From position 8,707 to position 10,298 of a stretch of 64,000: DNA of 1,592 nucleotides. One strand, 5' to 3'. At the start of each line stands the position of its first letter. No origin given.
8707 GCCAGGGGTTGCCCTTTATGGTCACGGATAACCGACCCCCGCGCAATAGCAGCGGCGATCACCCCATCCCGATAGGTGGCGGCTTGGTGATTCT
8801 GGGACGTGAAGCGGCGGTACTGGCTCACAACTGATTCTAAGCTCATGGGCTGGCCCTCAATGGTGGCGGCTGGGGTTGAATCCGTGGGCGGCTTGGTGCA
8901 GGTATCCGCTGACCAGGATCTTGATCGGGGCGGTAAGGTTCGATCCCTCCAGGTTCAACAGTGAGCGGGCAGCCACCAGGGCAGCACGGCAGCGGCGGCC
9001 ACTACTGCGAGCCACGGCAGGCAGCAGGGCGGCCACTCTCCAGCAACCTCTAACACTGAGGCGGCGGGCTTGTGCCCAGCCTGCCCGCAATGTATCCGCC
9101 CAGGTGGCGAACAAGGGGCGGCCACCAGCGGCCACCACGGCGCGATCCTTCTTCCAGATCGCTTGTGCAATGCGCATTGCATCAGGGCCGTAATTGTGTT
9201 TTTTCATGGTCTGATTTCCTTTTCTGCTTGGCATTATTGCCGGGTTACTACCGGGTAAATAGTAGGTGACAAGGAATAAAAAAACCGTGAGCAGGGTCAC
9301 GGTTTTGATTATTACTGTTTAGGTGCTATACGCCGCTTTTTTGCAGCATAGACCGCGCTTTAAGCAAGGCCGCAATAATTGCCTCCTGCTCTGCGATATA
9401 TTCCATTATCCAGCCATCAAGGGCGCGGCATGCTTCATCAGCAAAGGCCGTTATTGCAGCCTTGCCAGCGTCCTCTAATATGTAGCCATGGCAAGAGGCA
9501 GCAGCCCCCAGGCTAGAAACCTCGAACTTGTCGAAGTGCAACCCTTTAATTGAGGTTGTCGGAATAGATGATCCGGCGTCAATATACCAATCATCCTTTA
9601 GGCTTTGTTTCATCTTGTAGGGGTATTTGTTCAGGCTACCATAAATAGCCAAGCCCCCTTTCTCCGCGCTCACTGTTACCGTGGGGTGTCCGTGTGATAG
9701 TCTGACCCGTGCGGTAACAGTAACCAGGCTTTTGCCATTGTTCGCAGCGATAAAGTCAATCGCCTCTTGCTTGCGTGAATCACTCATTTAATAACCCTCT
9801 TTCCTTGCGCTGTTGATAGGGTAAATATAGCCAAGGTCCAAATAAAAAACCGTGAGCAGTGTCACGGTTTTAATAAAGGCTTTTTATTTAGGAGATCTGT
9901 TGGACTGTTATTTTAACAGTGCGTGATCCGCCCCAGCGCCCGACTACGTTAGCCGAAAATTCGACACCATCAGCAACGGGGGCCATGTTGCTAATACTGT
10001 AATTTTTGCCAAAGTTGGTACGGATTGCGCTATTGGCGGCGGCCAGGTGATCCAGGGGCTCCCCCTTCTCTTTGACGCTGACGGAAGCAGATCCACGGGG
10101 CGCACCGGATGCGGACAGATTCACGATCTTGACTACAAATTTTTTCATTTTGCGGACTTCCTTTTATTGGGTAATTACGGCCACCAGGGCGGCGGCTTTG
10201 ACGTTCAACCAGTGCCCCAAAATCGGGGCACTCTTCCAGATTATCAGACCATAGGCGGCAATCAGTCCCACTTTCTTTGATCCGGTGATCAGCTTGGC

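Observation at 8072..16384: Early-gene array built from repeated promoter-leader-RBS cassettes around unrelated small ORFs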

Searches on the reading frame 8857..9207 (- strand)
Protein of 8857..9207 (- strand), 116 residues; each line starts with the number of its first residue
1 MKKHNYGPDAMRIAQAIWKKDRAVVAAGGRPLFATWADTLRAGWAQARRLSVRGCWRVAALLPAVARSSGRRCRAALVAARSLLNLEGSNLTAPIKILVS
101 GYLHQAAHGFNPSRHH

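Call 65: search_protein_families(library=phrogs, max_evalue=0.01, proteins=[window:8857-9207:-])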
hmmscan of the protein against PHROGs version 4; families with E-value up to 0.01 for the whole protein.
window:8857-9207:- (116 aa): 0 families

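Call 95: find_homologous_proteins(query=window:8857-9207:-, max_evalue=0.001)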
Query window:8857-9207:- (116 aa): 1 proteins with E <= 0.001 among 110 candidates.
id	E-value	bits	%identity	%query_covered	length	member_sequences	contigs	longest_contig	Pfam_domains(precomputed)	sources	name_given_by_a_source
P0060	2.2e-70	252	100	100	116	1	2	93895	-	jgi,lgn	-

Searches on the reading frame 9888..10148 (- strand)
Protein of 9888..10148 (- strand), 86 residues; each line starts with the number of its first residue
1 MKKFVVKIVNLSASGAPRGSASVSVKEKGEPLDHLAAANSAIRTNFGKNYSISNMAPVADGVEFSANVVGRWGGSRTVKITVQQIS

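Call 65: search_protein_families(library=phrogs, max_evalue=0.01, proteins=[window:9888-10148:-])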
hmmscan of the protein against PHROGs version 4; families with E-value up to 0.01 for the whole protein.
window:9888-10148:- (86 aa): 0 families

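Call 101: find_homologous_proteins(query=A6, max_evalue=0.001)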
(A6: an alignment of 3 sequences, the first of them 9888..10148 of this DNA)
Query A6 (3 sequences) (86 aa, profile of the alignment): 5 proteins with E <= 0.001 among 128 candidates.
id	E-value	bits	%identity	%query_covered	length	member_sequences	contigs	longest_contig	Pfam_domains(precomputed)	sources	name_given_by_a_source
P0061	8.3e-41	156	39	93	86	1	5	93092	-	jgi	-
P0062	2.0e-40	155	33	93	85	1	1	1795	-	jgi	-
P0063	2.6e-38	148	36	93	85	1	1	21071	-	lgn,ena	-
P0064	2.3e-36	142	100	100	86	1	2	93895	-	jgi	-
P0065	1.9e-26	110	37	72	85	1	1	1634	-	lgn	-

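Call 102: find_encoding_contigs(protein=P0063, flank=10000, max_places=2)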
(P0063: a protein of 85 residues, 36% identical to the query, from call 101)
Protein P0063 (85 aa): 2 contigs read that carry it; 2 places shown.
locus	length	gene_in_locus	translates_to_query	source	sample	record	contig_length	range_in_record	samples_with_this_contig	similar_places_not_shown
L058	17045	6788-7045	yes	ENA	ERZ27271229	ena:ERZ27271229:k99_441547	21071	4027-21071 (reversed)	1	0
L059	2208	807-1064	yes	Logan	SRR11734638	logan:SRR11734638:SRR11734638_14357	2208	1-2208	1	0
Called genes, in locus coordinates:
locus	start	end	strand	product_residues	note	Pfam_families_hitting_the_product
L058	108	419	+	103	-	-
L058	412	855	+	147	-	-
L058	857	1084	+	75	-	-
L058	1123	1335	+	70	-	-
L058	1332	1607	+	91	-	-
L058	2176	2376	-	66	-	-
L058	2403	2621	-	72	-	-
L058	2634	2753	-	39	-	-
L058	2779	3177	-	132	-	-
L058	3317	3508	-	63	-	-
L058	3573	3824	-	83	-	-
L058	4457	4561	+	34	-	-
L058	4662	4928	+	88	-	-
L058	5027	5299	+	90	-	-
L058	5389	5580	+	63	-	-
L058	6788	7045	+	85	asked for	-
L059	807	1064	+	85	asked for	-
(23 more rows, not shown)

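Call 103: find_encoding_contigs(protein=P0065, flank=10000, max_places=2)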
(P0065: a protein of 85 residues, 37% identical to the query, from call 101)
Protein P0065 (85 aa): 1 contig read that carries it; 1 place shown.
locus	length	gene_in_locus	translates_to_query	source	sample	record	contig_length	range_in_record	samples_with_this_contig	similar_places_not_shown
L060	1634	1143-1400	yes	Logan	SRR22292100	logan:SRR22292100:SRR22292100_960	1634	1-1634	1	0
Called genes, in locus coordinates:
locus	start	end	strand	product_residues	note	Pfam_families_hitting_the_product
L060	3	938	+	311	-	?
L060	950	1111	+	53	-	-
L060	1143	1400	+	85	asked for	-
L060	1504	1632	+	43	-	?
